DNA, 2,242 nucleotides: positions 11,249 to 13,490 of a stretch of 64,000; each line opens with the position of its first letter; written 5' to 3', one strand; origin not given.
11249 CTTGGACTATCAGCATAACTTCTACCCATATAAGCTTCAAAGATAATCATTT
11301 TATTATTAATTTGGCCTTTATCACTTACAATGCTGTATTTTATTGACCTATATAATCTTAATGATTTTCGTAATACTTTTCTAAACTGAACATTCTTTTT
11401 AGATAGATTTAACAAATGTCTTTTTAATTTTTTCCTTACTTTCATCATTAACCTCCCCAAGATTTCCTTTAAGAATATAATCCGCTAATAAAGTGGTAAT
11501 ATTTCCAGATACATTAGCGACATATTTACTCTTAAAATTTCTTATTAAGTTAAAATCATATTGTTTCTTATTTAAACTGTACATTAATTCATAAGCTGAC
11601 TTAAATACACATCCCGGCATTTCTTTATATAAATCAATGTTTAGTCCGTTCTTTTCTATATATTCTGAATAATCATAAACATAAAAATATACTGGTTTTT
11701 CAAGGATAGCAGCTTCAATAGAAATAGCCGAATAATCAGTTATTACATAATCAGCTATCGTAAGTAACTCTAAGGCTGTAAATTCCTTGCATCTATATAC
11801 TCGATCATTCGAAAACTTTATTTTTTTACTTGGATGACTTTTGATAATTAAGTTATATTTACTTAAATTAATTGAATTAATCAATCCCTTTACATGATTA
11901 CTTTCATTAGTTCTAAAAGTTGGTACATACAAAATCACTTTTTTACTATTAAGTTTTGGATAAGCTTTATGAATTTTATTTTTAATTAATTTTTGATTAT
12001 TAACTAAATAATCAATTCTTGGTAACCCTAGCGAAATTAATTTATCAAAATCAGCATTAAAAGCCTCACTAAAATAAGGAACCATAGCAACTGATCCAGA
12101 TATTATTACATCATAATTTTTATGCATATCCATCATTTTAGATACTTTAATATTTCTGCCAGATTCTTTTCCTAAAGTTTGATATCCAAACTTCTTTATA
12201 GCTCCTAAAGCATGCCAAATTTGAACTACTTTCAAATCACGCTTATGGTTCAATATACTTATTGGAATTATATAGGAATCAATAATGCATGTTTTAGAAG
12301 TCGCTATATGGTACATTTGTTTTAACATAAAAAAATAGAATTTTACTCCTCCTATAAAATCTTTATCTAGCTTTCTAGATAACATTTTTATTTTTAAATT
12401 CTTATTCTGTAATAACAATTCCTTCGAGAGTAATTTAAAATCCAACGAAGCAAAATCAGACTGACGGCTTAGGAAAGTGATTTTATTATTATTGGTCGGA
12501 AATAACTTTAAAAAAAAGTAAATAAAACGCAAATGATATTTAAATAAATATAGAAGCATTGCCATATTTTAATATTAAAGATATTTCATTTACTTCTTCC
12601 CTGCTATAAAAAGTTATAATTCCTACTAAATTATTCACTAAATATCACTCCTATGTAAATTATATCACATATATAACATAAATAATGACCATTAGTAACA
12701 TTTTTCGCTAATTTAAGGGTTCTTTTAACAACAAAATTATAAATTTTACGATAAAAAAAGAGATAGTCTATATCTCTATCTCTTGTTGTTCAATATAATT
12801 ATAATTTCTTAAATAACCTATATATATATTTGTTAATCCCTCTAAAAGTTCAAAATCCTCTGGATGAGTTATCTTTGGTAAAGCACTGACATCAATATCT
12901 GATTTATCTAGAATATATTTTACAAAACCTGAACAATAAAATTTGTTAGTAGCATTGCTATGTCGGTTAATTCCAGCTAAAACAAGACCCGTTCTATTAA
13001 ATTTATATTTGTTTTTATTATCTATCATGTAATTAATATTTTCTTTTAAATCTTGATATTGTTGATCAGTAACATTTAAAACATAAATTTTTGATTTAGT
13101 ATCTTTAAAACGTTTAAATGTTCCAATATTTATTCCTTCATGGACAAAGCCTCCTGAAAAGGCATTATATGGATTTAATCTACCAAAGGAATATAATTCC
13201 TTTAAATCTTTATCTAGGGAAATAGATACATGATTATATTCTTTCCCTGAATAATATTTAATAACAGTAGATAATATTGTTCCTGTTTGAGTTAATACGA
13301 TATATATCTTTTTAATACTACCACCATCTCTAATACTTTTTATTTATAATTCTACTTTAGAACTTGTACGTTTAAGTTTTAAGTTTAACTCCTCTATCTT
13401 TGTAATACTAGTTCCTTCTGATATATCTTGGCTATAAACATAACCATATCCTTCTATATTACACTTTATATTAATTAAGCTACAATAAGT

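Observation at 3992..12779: Teichoic-acid biosynthesis module bounded by identical 27-bp direct repeats and inserted inside the dcw cluster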

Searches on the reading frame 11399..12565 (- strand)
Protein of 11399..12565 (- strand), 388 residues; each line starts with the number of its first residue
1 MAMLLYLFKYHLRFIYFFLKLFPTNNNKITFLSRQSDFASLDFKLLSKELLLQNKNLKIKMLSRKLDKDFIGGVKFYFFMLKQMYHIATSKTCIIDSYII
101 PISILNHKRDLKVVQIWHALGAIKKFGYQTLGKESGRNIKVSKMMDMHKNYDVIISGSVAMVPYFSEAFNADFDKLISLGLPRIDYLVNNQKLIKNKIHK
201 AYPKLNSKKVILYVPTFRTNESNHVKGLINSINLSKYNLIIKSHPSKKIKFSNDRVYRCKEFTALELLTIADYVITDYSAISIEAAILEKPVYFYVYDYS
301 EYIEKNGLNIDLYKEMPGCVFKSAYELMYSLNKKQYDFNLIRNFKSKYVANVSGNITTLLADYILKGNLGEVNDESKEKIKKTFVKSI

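Call 6: search_protein_families(library=pfam, proteins=[window:11399-12565:-])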
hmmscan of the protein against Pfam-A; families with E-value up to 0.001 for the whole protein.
window:11399-12565:- (388 aa): 1 family
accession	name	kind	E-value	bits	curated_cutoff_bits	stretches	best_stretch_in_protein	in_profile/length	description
PF04464.20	Glyphos_transf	-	2.3e-54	185.2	22.1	1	19-365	6-366/367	CDP-Glycerol:Poly(glycerophosphate) glycerophosphotransferase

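Call 7: search_protein_families(library=ncbifam, proteins=[window:11399-12565:-])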
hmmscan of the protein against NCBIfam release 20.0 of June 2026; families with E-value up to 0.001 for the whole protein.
window:11399-12565:- (388 aa): 3 families
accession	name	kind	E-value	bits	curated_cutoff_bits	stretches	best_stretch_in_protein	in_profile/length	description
NF041711.1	TagprimaseTarB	equivalog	2.6e-43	148.6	500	1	80-336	82-333/362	teichoic acid glycerol-phosphate primase TarB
NF041713.1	Tar_polymTarL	equivalog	2.1e-31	109.2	1000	1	13-354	196-549/562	teichoic acid ribitol-phosphate polymerase TarL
NF041712.1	techglyph_taseTarF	equivalog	2.1e-19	69.8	550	1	79-364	81-386/388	teichoic acid glycerol-phosphate transferase TarF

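Call 60: find_homologous_proteins(query=window:11399-12565:-, max_evalue=1e-40)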
Query window:11399-12565:- (388 aa): 3351 proteins with E <= 1e-40 among 8000 candidates; the best 120 are listed.
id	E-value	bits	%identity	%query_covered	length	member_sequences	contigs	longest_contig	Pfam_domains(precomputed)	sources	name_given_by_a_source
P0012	4.5e-210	715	100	85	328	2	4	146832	PF04464.21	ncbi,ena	-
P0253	1.4e-139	483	57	96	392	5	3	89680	PF02350.26,PF04464.21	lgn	-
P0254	2.3e-139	483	57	95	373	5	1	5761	PF04464.21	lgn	-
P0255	4.0e-137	475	56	99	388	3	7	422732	PF04464.21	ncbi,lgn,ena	-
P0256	9.5e-137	474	59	94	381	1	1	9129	PF04464.21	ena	-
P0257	1.6e-134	467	58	93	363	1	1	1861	PF04464.21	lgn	-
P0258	1.1e-133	464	58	95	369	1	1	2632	PF04464.21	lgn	-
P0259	3.3e-131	456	56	95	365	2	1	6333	PF04464.21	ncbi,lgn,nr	ncbi:MAG: CDP-glycerol glycerophosphotransferase family protein [Bacilli bacterium]|nr:CDP-glycerol 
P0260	1.0e-130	454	53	96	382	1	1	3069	PF04464.21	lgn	-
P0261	8.1e-130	451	54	97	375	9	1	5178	PF04464.21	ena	-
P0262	1.7e-129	450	56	94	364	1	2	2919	PF04464.21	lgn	-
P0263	2.7e-127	443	55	94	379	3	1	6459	PF04464.21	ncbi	-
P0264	3.9e-127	443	54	100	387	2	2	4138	PF04464.21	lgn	-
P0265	7.3e-126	438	53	100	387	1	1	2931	PF04464.21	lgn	-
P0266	9.5e-126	438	55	95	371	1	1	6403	PF04464.21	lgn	-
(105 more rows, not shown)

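Call 61: find_encoding_contigs(protein=P0253, flank=10000, max_places=1)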
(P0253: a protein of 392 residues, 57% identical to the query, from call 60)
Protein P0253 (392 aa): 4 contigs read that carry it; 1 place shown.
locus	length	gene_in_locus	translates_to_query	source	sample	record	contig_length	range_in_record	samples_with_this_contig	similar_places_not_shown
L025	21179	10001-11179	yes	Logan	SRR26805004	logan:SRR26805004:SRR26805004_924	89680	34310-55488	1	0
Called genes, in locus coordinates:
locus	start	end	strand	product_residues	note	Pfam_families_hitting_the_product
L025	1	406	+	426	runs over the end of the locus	PF11932:DUF3450 (weak), PF07889:DUF1664 (weak), PF01551:Peptidase_M23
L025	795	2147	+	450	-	PF02127:Peptidase_M18, PF05343:Peptidase_M42 (faint)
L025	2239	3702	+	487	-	PF01225:Mur_ligase, PF08245:Mur_ligase_M, PF02875:Mur_ligase_C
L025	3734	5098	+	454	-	PF08245:Mur_ligase_M, PF02875:Mur_ligase_C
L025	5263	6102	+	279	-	PF01061:ABC2_membrane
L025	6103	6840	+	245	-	PF13175:AAA_15 (weak), PF02463:SMC_N (faint), PF13476:AAA_23 (weak), PF13555:AAA_29 (weak), PF00005:ABC_tran, PF13304:AAA_21 (weak)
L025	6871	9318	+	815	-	PF04464:Glyphos_transf, PF00534:Glycos_transf_1, PF13692:Glyco_trans_1_4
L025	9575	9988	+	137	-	PF01467:CTP_transf_like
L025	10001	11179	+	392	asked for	PF04464:Glyphos_transf, PF02350:Epimerase_2 (faint)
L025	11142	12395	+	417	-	PF04464:Glyphos_transf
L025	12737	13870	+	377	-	PF13477:Glyco_trans_4_2, PF13439:Glyco_transf_4, PF13579:Glyco_trans_4_4, PF00534:Glycos_transf_1, PF13692:Glyco_trans_1_4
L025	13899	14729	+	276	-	PF00535:Glycos_transf_2, PF10111:Glyco_tranf_2_2 (weak), PF13641:Glyco_tranf_2_3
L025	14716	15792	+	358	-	PF20706:GT4-conflict (weak), PF00534:Glycos_transf_1, PF13692:Glyco_trans_1_4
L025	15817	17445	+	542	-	PF04932:Wzy_C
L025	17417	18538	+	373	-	PF13439:Glyco_transf_4 (weak), PF20706:GT4-conflict, PF00534:Glycos_transf_1, PF13692:Glyco_trans_1_4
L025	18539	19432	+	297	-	PF00535:Glycos_transf_2, PF10111:Glyco_tranf_2_2 (weak)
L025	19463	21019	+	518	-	PF01943:Polysacc_synt, PF13440:Polysacc_synt_3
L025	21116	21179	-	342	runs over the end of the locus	PF01073:3Beta_HSD, PF01370:Epimerase, PF02719:Polysacc_synt_2, PF04321:RmlD_sub_bind, PF07993:NAD_binding_4, PF16363:GDP_Man_Dehyd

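Call 62: find_encoding_contigs(protein=P0256, flank=10000, max_places=1)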
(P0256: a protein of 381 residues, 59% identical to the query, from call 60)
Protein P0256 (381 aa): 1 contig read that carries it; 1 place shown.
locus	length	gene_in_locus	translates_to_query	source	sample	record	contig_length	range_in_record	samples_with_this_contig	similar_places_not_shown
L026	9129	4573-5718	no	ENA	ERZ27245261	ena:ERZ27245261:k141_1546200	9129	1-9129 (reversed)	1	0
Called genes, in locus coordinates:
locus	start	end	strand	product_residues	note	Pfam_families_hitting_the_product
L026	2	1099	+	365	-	?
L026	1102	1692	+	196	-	PF01725:Ham1p_like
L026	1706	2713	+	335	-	PF01757:Acyl_transf_3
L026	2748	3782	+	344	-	PF01933:CofD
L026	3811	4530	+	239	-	PF20772:TACO1_YebC_N, PF01709:Transcrip_reg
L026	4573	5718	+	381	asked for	PF04464:Glyphos_transf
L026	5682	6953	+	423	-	PF04464:Glyphos_transf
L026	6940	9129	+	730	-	?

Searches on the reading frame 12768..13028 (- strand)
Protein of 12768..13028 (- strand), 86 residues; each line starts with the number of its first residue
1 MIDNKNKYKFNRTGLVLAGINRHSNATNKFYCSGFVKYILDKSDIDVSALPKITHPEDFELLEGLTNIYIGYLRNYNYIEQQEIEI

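Call 6: search_protein_families(library=pfam, proteins=[window:12768-13028:-])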
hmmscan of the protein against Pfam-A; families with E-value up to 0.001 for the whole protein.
window:12768-13028:- (86 aa): 0 families

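Call 7: search_protein_families(library=ncbifam, proteins=[window:12768-13028:-])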
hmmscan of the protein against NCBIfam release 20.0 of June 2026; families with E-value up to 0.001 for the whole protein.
window:12768-13028:- (86 aa): 0 families

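Call 8: list_cluster_members(proteins=[window:12768-13028:-, window:4018-4437:-, window:13344-15488:-, window:3173-3787:-, window:11399-12565:-, window:1218-3140:-, window:5974-8583:-, window:8593-11460:-])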
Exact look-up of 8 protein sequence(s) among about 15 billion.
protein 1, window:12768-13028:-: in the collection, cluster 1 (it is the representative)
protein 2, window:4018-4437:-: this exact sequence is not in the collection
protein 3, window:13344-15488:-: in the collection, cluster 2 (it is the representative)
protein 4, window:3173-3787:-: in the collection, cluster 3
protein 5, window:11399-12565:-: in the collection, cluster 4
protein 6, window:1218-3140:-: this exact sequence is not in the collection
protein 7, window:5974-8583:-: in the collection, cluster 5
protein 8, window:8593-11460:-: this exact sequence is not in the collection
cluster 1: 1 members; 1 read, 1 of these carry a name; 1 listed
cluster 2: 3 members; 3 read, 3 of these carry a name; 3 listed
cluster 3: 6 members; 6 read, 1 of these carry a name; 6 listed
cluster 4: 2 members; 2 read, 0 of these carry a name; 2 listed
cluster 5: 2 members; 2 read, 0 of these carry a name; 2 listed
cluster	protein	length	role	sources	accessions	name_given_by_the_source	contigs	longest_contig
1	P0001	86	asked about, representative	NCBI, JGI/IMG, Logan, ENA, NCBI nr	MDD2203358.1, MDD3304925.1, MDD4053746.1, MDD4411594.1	MAG: hypothetical protein PHT75_02210 [Bacilli bacterium] | hypothetical protein [Bacilli bacterium]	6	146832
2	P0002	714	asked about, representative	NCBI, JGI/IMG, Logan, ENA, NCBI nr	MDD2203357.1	MAG: penicillin-binding transpeptidase domain-containing protein [Bacilli bacterium] | penicillin-binding transpeptidase domain-containing protein [Bacilli bacterium]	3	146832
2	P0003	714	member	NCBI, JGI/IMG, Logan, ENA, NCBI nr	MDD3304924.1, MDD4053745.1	MAG: penicillin-binding transpeptidase domain-containing protein [Bacilli bacterium] | penicillin-binding transpeptidase domain-containing protein [Bacilli bacterium]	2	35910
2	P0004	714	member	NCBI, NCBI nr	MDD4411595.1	MAG: penicillin-binding transpeptidase domain-containing protein [Bacilli bacterium] | penicillin-binding transpeptidase domain-containing protein [Bacilli bacterium]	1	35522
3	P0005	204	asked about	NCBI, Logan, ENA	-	-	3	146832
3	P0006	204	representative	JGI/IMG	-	-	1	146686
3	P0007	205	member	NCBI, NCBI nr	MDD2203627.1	MAG: sigma-70 family RNA polymerase sigma factor [Bacilli bacterium] | sigma-70 family RNA polymerase sigma factor [Bacilli bacterium]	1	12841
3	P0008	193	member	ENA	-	-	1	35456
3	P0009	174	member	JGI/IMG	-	-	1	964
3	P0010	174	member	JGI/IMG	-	-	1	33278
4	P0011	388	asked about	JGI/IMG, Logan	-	-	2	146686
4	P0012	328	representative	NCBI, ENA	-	-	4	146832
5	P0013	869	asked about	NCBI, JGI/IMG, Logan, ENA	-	-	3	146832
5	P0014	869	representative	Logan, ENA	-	-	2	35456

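Call 10: find_encoding_contigs(protein=window:12768-13028:-, flank=10000, max_places=10)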
Protein window:12768-13028:- (86 aa): 15 contigs read that carry it; 9 places shown.
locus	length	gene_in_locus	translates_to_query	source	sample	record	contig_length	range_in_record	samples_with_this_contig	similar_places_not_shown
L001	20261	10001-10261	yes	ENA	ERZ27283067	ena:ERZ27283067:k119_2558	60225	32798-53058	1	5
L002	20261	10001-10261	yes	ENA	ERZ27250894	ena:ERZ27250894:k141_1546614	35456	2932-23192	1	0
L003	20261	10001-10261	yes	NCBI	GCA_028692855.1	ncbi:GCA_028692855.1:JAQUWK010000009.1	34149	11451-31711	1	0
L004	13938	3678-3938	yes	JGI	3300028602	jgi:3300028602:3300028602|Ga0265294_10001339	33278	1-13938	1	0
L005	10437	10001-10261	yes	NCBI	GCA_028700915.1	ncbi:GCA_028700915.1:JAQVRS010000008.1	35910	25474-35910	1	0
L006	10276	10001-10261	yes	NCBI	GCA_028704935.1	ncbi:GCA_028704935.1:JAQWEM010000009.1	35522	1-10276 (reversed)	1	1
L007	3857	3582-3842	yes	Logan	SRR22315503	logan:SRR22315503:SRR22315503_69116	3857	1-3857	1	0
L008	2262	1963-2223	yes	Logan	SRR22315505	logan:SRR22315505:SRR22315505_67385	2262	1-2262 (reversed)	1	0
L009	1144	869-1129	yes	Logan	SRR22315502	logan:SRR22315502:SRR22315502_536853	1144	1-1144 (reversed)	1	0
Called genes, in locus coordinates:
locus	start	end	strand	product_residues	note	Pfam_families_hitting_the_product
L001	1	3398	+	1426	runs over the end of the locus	PF14480:DNA_pol3_a_NI, PF11490:DNA_pol3_a_NII (faint), PF01336:tRNA_anti-codon (faint), PF02811:PHP, PF00929:RNase_T, PF07733:DNA_pol3_alpha, PF17657:DNA_pol3_finger, PF14579:HHH_6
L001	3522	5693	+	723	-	PF00688:TGFb_propeptide (faint)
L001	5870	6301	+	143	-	PF02381:MraZ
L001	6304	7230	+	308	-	PF01795:Methyltransf_5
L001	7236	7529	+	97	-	PF04977:DivIC (weak)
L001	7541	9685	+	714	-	PF03717:PBP_dimer, PF03793:PASTA (faint), PF00905:Transpeptidase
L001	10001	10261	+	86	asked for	-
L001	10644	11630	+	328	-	PF04464:Glyphos_transf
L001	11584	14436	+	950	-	PF04464:Glyphos_transf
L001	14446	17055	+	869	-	PF00535:Glycos_transf_2, PF13641:Glyco_tranf_2_3 (weak), PF04464:Glyphos_transf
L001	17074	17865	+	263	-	PF01061:ABC2_membrane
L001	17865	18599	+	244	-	PF02463:SMC_N (faint), PF13175:AAA_15 (weak), PF13555:AAA_29 (faint), PF00005:ABC_tran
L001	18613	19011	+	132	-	PF01467:CTP_transf_like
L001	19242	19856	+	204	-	PF04542:Sigma70_r2, PF04545:Sigma70_r4 (weak)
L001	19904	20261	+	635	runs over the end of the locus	PF03717:PBP_dimer, PF00905:Transpeptidase, PF03793:PASTA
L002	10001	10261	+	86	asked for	-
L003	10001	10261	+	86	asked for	-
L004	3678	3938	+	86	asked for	-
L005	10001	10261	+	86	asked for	-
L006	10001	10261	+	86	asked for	-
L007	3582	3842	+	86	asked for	-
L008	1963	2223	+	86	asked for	-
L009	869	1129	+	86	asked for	-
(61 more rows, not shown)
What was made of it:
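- The occupied allele accounts for 7 of the 15 contigs recovered; 4 are empty and 4 stop at the fork (call 10).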

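Call 41: find_encoding_contigs(protein=P0007, flank=10000, max_places=3)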
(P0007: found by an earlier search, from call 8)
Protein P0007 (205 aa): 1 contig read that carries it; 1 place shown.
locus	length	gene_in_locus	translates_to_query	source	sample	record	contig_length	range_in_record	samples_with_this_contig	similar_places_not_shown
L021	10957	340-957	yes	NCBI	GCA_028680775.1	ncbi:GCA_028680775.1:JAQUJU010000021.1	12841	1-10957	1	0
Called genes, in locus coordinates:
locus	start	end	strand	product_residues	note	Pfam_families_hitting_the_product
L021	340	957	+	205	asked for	PF04542:Sigma70_r2, PF04545:Sigma70_r4 (weak)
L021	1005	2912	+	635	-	PF03717:PBP_dimer, PF00905:Transpeptidase, PF03793:PASTA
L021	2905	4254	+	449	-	PF01225:Mur_ligase (weak), PF08245:Mur_ligase_M, PF02875:Mur_ligase_C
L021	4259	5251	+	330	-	PF00953:Glycos_transf_4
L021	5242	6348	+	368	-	PF01098:FTSW_RODA_SPOVE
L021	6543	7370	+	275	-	PF02498:Bro-N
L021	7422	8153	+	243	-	PF00149:Metallophos, PF12850:Metallophos_2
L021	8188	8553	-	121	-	PF12670:DUF3792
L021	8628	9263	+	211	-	PF04239:DUF421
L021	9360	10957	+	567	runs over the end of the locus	PF00270:DEAD, PF04851:ResIII, PF00271:Helicase_C, PF03880:DbpA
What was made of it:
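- The source is a MAG whose bin holds both alleles (calls 8, 41).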

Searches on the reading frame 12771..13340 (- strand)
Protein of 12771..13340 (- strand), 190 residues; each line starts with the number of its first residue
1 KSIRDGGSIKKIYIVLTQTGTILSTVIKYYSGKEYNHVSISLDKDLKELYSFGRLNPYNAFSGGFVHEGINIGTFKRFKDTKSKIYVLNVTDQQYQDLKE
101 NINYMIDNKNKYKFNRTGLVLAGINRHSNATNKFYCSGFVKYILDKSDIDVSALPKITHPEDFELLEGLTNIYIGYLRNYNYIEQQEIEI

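Call 39: search_protein_families(library=pfam, proteins=[window:12771-13340:-], max_evalue=0.01)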
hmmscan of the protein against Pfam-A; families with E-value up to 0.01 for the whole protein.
window:12771-13340:- (190 aa): 1 family
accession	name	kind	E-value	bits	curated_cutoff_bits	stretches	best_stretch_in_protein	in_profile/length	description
PF05708.18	Peptidase_C92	-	0.0048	17.4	27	0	14-154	7-128/166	Permuted papain-like amidase enzyme, YaeF/YiiX, C92 family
